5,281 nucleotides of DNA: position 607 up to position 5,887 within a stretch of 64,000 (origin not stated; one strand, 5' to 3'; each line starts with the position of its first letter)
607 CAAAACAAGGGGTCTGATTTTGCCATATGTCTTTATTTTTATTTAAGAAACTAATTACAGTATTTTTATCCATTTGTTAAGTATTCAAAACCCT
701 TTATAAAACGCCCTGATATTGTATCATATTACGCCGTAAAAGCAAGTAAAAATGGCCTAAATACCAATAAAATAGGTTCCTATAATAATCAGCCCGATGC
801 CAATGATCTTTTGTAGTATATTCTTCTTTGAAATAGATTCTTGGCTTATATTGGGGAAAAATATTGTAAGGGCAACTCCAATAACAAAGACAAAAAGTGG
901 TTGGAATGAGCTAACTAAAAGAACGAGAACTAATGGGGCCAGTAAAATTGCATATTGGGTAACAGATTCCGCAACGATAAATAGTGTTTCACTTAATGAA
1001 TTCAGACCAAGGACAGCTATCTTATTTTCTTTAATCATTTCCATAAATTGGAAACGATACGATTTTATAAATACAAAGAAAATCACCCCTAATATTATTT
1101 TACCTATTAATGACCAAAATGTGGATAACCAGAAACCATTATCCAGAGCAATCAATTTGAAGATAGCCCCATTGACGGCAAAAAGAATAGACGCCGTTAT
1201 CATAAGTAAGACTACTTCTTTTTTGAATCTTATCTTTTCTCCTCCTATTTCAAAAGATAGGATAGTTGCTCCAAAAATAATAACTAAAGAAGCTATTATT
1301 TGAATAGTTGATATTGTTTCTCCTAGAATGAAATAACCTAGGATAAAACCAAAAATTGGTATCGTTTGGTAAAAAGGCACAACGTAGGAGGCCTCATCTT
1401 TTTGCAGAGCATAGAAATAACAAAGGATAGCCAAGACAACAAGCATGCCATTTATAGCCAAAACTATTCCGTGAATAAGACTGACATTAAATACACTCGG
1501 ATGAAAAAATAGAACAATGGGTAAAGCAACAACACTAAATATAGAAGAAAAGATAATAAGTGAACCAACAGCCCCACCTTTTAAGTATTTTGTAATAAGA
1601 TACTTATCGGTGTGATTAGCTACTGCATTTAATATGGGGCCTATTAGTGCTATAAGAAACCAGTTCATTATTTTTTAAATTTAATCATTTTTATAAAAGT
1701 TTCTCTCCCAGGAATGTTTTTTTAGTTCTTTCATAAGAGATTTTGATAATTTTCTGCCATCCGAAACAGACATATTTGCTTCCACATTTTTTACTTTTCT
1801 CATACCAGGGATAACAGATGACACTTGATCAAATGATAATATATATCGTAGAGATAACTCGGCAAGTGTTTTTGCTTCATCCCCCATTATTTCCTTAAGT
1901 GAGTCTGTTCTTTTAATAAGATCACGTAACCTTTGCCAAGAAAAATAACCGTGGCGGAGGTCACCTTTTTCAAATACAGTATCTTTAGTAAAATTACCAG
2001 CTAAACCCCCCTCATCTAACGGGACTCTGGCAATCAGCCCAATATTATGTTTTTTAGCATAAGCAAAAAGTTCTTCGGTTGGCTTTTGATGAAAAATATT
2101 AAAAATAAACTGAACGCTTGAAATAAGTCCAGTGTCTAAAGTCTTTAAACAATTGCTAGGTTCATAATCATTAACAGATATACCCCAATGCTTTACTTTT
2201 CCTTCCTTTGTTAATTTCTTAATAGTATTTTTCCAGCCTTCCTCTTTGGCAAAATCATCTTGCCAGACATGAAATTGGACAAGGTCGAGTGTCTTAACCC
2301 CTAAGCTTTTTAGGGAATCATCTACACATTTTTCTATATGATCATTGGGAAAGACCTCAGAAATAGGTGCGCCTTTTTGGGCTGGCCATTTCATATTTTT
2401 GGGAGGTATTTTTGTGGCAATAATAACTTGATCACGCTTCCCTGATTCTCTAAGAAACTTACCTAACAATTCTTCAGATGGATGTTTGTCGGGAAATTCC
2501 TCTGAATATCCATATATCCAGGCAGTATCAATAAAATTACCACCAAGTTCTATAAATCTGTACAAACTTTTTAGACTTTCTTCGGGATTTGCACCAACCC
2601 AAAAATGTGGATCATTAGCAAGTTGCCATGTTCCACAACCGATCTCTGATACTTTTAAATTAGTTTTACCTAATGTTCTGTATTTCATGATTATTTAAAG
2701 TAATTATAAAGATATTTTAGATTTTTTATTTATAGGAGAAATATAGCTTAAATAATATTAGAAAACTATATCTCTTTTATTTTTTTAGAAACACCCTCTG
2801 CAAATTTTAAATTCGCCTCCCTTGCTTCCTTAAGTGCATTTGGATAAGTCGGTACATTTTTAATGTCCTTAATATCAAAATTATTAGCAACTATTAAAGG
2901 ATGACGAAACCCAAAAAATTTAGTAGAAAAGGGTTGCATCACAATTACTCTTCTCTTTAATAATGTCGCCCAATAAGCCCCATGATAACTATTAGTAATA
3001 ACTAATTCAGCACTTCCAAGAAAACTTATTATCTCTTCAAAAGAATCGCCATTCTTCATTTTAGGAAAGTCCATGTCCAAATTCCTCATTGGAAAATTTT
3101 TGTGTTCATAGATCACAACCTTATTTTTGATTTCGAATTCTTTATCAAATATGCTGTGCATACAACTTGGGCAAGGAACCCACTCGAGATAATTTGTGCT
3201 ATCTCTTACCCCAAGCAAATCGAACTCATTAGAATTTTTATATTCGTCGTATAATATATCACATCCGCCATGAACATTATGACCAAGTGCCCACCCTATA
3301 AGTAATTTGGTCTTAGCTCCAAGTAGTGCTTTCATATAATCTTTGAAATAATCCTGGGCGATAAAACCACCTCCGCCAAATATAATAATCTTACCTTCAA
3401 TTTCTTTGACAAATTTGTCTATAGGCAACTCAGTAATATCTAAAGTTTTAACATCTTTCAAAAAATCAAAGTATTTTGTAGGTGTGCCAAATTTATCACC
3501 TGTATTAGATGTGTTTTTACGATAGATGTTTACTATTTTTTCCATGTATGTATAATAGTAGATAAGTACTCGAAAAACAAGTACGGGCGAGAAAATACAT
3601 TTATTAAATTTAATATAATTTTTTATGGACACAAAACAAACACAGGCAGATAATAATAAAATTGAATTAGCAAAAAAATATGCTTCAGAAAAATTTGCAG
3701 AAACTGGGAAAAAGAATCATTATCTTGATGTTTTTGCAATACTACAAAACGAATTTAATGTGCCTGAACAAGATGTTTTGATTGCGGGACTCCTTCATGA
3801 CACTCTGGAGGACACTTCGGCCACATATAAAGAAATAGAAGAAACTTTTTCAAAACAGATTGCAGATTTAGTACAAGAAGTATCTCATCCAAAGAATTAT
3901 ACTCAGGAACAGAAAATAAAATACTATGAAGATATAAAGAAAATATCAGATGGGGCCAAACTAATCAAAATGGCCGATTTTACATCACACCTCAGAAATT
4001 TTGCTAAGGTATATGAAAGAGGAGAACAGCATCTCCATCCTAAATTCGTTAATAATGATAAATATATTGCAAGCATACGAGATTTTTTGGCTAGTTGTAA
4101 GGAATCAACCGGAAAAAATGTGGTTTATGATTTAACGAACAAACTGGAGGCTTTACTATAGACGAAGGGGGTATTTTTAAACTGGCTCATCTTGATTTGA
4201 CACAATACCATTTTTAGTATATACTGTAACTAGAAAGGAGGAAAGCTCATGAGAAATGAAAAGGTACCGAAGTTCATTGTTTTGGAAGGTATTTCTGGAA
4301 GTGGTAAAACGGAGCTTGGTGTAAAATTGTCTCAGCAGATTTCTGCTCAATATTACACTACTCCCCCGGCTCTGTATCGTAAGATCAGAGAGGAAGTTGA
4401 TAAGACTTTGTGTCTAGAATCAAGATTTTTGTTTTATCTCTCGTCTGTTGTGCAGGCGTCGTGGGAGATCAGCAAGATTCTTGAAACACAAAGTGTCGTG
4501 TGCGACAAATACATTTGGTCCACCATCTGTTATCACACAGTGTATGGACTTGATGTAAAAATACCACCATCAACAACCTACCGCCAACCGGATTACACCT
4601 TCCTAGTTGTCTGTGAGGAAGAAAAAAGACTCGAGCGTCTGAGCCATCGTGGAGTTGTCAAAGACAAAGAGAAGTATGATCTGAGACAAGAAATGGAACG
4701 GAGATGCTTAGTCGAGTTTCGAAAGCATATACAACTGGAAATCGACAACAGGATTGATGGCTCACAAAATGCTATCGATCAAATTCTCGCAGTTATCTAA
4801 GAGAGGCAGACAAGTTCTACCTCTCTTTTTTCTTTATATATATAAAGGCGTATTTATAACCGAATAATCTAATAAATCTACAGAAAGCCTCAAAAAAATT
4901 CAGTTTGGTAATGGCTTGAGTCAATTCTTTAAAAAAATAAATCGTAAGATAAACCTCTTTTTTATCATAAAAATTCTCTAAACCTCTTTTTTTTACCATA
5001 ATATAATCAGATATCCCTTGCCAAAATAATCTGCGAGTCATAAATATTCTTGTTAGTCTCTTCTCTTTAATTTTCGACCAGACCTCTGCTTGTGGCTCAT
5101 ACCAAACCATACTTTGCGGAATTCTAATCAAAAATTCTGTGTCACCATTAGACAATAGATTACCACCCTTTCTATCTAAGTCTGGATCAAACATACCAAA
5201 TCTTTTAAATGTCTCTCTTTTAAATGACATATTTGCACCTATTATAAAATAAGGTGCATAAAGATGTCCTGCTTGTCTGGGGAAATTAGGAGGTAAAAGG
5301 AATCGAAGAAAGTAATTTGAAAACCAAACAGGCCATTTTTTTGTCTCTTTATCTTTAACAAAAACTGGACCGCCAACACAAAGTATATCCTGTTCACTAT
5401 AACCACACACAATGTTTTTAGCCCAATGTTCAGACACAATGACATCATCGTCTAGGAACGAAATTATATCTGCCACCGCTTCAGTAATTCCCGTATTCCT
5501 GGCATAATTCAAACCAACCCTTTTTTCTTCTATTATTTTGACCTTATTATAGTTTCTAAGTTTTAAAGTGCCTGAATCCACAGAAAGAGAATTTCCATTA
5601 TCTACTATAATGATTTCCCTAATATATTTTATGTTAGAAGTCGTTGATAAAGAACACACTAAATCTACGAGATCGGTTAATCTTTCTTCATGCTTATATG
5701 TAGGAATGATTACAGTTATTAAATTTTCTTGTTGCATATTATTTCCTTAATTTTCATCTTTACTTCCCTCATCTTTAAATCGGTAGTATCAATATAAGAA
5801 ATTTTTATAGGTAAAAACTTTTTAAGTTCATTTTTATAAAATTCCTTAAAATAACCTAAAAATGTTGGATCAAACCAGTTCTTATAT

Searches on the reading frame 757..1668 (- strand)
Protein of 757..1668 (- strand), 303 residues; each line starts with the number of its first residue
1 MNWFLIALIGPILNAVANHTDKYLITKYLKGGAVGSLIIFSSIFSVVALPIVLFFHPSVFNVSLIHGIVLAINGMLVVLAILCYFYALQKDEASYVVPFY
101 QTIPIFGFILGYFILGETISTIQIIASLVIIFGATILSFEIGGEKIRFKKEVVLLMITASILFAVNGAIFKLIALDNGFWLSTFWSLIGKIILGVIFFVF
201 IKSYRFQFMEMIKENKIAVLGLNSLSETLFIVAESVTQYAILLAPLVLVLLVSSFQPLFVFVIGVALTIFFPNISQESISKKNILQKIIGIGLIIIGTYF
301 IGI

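Call 49: search_protein_families(library=pfam, proteins=[window:757-1668:-])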
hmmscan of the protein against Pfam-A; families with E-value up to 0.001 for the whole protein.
window:757-1668:- (303 aa): 1 family
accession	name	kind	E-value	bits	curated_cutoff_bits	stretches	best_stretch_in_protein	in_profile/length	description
PF00892.27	EamA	-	1.1e-11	45.6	28.2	1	30-138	26-134/135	EamA-like transporter family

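Call 61: find_encoding_contigs(protein=window:757-1668:-, flank=10000, max_places=5)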
Protein window:757-1668:- (303 aa): 1 contig read that carries it; 1 place shown.
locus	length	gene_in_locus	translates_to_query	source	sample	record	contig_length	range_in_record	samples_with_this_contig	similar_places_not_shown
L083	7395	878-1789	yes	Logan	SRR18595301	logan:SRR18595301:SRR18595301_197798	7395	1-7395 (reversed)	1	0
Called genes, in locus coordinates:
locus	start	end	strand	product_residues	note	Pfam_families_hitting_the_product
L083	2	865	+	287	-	?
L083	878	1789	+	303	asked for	PF00892:EamA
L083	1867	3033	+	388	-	PF00278:Orn_DAP_Arg_deC, PF02784:Orn_Arg_deC_N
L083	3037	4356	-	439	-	PF01071:GARS_A, PF02843:GARS_C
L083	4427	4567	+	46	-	-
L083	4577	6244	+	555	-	PF02518:HATPase_c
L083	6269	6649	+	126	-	-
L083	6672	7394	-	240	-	?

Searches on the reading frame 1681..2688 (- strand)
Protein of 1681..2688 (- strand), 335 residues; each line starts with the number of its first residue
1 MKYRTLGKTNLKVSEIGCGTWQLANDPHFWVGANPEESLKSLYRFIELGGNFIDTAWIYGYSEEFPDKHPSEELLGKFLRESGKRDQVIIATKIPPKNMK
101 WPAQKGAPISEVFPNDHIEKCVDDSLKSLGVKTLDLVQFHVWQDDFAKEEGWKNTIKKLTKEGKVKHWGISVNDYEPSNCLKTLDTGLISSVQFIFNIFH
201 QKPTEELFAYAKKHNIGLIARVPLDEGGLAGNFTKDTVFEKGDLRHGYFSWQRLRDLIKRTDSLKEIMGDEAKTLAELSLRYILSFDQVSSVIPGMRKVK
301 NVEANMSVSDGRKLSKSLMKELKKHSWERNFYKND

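Call 49: search_protein_families(library=pfam, proteins=[window:1681-2688:-])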
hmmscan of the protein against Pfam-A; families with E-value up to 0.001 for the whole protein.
window:1681-2688:- (335 aa): 1 family
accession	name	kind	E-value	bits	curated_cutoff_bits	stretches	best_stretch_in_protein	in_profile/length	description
PF00248.27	Aldo_ket_red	-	3.6e-58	197.4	24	1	15-325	1-289/291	Aldo/keto reductase family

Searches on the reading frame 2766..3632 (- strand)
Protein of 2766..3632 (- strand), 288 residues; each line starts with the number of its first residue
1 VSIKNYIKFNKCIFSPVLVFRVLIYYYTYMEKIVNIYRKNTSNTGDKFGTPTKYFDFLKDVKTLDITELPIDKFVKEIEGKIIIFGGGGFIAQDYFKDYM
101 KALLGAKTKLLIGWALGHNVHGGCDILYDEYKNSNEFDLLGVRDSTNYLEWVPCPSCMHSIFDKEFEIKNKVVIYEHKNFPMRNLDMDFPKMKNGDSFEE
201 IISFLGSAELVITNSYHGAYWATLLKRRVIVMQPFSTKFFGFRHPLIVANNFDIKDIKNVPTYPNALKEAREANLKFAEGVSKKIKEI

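Call 49: search_protein_families(library=pfam, proteins=[window:2766-3632:-])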
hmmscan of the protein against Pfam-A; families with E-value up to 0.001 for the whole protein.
window:2766-3632:- (288 aa): 1 family
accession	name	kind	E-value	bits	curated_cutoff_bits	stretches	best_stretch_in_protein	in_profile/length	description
PF04230.19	PS_pyruv_trans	-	3.1e-09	37.6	25.3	1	55-232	59-276/280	Polysaccharide pyruvyl transferase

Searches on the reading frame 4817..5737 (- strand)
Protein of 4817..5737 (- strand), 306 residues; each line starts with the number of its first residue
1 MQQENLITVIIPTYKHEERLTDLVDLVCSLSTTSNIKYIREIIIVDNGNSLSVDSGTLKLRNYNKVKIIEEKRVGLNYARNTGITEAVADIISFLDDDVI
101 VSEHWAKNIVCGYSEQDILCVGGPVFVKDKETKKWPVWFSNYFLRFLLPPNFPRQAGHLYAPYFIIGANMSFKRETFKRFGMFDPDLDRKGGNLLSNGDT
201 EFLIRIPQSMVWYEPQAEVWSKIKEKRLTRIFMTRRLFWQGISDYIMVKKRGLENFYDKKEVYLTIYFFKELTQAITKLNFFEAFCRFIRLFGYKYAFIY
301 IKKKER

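Call 49: search_protein_families(library=pfam, proteins=[window:4817-5737:-])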
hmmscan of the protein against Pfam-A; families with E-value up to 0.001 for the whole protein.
window:4817-5737:- (306 aa): 4 families
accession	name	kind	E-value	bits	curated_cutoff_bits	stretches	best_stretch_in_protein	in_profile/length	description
PF00535.33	Glycos_transf_2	-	1.1e-18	68.1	23.3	1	8-179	1-166/168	Glycosyl transferase family 2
PF13641.12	Glyco_tranf_2_3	-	6.4e-06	26.8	27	1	7-221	3-211/230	Glycosyltransferase like family 2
PF10111.15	Glyco_tranf_2_2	-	2.2e-05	24.5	27.3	1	8-103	1-96/276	Glycosyltransferase like family 2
PF13506.12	Glyco_transf_21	-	0.00032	20.6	21.7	1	68-183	7-120/174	Glycosyl transferase family 21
